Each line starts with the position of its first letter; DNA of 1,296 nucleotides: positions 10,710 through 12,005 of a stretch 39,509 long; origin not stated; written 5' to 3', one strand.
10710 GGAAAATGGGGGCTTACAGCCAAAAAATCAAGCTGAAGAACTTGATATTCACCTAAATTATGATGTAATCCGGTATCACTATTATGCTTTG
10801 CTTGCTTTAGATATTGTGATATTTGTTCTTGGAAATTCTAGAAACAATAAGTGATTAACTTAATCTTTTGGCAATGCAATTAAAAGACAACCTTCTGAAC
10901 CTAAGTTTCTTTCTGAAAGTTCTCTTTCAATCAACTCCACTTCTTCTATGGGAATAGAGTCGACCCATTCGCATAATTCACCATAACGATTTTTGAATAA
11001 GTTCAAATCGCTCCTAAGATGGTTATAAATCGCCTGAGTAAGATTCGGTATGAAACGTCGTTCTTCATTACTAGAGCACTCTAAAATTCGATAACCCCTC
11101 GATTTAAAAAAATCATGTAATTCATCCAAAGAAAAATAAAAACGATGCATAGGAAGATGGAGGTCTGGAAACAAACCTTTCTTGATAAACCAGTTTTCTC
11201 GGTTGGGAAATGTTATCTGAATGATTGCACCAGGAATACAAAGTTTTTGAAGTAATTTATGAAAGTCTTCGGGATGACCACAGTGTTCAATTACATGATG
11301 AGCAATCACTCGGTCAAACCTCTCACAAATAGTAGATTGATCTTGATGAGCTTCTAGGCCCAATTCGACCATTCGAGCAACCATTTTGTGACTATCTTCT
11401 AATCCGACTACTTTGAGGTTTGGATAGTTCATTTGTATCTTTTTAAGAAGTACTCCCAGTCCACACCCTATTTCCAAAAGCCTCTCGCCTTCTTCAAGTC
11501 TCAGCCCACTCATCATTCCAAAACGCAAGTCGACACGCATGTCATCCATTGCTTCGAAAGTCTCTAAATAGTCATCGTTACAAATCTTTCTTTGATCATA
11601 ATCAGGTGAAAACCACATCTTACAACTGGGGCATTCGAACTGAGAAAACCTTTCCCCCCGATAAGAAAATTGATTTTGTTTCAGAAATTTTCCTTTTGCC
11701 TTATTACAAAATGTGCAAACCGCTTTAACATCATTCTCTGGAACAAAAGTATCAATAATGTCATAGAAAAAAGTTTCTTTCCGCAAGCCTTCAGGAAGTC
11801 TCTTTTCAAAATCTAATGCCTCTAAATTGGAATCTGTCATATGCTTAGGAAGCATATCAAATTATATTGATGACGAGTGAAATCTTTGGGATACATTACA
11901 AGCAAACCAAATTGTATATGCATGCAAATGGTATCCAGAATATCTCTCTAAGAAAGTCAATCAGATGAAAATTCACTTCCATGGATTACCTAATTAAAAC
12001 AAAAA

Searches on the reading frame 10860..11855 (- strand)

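Call 4: search_protein_families(library=pfam, proteins=[window:10860-11855:-], max_evalue=0.1)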
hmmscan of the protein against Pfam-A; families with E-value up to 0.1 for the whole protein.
window:10860-11855:- (331 aa): 12 families
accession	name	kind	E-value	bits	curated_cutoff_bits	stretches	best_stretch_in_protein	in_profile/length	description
PF13489.12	Methyltransf_23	-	1.3e-12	48.2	27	1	119-259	19-163/164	Methyltransferase domain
PF08242.18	Methyltransf_12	-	9.5e-09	36.3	30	1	127-211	1-97/98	Methyltransferase domain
PF02353.26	CMAS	-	4.9e-08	33.1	27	1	115-211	55-161/273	Mycolic acid cyclopropane synthetase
PF07021.18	MetW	-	9.2e-08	32.4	21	1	121-236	12-129/193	Methionine biosynthesis protein MetW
PF08241.18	Methyltransf_11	-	3.5e-06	28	21.2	1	127-211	1-92/95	Methyltransferase domain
PF13847.12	Methyltransf_31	-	1.3e-05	25.3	27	1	121-225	2-120/145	Methyltransferase domain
PF13649.12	Methyltransf_25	-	2.1e-05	25.5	27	1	127-205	2-89/97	Methyltransferase domain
PF02390.23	Methyltransf_4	-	0.0066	16.4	24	1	126-164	5-43/173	Putative methyltransferase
PF05175.20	MTS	-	0.009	16.1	23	1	117-172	26-80/170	Methyltransferase small domain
PF01135.25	PCMT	-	0.018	15.3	20.3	1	114-162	65-114/210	Protein-L-isoaspartate(D-aspartate) O-methyltransferase (PCMT)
PF18112.7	Zn-C2H2_12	-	0.046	14.6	23.2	0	74-89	2-17/27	Autophagy receptor zinc finger-C2H2 domain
PF06467.20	zf-FCS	-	0.099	12.9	22.4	0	41-73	1-30/39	MYM-type Zinc finger with FCS sequence motif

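Call 5: search_protein_families(library=ncbifam, proteins=[window:10860-11855:-], max_evalue=0.1)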
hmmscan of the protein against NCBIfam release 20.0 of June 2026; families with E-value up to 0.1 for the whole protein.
window:10860-11855:- (331 aa): 24 families
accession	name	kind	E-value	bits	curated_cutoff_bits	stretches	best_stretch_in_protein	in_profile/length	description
NF008686.0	PRK11705.1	equivalog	1.4e-07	31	400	1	115-195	160-244/383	cyclopropane fatty acyl phospholipid synthase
NF010703.0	PRK14103.1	equivalog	1.9e-06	27.5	320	1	104-216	11-126/256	trans-aconitate 2-methyltransferase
TIGR02081.1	metW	equivalog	2.4e-06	27.2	189.5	1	120-235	11-128/194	methionine biosynthesis protein MetW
TIGR01983.1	UbiG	equivalog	4.5e-06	26.1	102.95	1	122-220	49-157/228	bifunctional 2-polyprenyl-6-hydroxyphenol methylase/3-demethylubiquinol 3-O-methyltransferase UbiG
NF053839.1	CPFASynBruc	equivalog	4.3e-05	22.6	600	1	115-235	167-303/410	cyclopropane fatty acid synthase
NF040703.1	cyclopro_CfaB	exception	5.6e-05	22.1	650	1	114-196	151-243/393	C17 cyclopropane fatty acid synthase CfaB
TIGR02469.1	CbiT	equivalog_domain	0.00012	22.3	78.3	1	110-160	7-57/124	precorrin-6Y C5,15-methyltransferase (decarboxylating) subunit CbiT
NF043040.1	corrin_prot_MT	hypoth_equivalog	0.00051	19.5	180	1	121-163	40-80/216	corrinoid protein-associated methyltransferase CpaM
NF040660.1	mycolic_MTase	equivalog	0.00089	18.9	390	1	115-194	53-140/283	cyclopropane mycolic acid synthase family methyltransferase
TIGR04345.1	ovoA_Cterm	equivalog_domain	0.00095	18.8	170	0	89-136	8-55/242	putative 4-mercaptohistidine N1-methyltransferase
TIGR00755.1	ksgA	equivalog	0.001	18.5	171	1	118-163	25-68/256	16S rRNA (adenine(1518)-N(6)/adenine(1519)-N(6))-dimethyltransferase RsmA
NF006138.0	PRK08287.1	equivalog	0.0016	18.3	210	1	113-159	22-68/189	decarboxylating cobalt-precorrin-6B (C(15))-methyltransferase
NF005640.0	PRK07402.1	equivalog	0.003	17.1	219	1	93-164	14-84/200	precorrin-6Y C5,15-methyltransferase subunit CbiT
NF041537.1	ArsM_AhpD_UU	exception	0.0033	16.3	510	1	120-164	74-119/345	arsenite methyltransferase/AhpD domain selenoprotein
NF002463.0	PRK01683.1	equivalog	0.0041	16.8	297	1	115-162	24-71/258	trans-aconitate 2-methyltransferase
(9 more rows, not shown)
